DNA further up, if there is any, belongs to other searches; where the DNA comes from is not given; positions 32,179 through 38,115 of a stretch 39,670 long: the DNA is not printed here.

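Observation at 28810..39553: Four translationally coupled genes (DUF1232-like small protein, SNF2 helicase, 1878-aa N6-adenine methyltransferase, RNase H-fold protein): candidate non-canonical defence system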

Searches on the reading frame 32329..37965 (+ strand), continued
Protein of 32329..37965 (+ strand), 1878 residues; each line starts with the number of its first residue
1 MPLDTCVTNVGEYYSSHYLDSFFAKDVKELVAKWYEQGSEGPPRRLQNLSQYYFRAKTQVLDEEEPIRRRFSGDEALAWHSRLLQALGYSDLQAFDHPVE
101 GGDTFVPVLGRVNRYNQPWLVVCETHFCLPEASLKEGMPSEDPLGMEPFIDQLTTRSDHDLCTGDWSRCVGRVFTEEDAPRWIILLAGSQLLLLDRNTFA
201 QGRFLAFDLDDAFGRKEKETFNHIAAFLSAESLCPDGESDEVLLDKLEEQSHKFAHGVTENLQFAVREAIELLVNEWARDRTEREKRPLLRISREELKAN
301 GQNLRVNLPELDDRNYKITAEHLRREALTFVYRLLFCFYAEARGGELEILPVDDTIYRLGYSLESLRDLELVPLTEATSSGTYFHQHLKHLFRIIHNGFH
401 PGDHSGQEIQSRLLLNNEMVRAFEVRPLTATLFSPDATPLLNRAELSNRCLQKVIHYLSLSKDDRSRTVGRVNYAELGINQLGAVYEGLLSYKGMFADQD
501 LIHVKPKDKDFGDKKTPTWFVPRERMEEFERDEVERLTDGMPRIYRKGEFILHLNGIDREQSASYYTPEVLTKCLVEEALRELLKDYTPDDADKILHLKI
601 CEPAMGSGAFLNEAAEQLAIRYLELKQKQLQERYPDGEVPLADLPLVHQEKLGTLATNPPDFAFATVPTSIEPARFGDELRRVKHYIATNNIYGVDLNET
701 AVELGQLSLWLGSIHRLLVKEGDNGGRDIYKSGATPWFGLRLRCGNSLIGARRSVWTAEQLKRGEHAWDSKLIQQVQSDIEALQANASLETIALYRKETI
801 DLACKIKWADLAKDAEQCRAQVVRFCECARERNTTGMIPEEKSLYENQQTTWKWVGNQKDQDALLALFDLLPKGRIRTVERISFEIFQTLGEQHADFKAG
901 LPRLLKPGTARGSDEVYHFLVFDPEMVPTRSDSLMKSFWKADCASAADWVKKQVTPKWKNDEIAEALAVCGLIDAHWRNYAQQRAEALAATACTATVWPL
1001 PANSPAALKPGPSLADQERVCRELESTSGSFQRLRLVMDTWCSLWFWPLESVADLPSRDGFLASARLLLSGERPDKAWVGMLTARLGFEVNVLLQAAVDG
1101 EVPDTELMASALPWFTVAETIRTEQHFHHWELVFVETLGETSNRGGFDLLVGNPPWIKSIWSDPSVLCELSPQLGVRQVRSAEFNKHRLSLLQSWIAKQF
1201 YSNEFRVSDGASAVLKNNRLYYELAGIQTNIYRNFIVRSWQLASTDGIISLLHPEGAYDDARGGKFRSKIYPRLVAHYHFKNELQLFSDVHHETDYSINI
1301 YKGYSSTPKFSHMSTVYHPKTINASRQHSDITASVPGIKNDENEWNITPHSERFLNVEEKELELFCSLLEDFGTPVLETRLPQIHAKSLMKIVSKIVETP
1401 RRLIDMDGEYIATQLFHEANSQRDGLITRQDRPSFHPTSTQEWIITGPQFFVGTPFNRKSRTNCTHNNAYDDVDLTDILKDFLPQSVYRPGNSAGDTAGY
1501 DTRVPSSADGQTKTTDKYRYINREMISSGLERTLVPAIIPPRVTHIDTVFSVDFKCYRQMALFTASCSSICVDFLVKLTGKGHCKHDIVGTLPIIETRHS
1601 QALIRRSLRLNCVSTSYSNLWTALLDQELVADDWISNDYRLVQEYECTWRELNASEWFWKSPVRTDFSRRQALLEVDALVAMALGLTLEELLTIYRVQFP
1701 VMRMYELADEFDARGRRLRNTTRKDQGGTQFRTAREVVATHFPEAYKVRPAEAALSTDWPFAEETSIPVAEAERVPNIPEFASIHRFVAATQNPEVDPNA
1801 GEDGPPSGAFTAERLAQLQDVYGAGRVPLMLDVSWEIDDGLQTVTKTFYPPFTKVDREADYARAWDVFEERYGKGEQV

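Call 78: get_annotated_region(hit=H3, flank=14000)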
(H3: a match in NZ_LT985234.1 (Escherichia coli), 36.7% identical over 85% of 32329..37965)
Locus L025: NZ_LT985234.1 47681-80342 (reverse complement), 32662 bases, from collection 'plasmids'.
description: Escherichia coli strain 557 plasmid RCS32TR557_p, complete sequence
organism: Escherichia coli (NCBI taxid 562)
taxonomy: Bacteria; Pseudomonadota; Gammaproteobacteria; Enterobacterales; Enterobacteriaceae; Escherichia; Escherichia coli
host: -; source: -; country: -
typing (MOB-suite, as given by PLSDB): conjugative; replicon IncY; relaxase MOBC; mating-pair formation MPF_T
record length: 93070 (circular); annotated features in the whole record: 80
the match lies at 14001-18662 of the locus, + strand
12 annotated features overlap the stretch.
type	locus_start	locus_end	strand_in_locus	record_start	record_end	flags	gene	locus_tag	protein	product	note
CDS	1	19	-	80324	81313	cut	-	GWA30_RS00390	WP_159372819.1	ParB family protein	-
CDS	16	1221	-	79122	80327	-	-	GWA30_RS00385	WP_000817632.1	AAA family ATPase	-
CDS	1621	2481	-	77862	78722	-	repA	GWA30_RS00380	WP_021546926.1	replication protein RepA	-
CDS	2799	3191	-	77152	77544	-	-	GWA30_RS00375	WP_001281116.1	hypothetical protein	-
CDS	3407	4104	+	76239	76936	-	-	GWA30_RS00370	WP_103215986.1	IS1-like element IS1A family transposase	GO:0006313 - DNA transposition [Evidence IEA]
CDS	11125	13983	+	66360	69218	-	-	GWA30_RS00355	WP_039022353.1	DEAD/DEAH box helicase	-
CDS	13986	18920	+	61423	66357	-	-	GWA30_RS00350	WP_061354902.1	class I SAM-dependent DNA methyltransferase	-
CDS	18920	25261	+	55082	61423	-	-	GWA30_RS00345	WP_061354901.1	DEAD/DEAH box helicase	-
CDS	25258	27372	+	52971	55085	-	-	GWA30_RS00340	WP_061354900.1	ATP-dependent helicase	-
CDS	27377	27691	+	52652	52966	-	-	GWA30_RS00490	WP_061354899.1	hypothetical protein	-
CDS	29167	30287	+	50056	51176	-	-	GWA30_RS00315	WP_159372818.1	IS3-like element ISSen4 family transposase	GO:0006313 - DNA transposition [Evidence IEA]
CDS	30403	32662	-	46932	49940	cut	-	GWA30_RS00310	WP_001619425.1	Tn3 family transposase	-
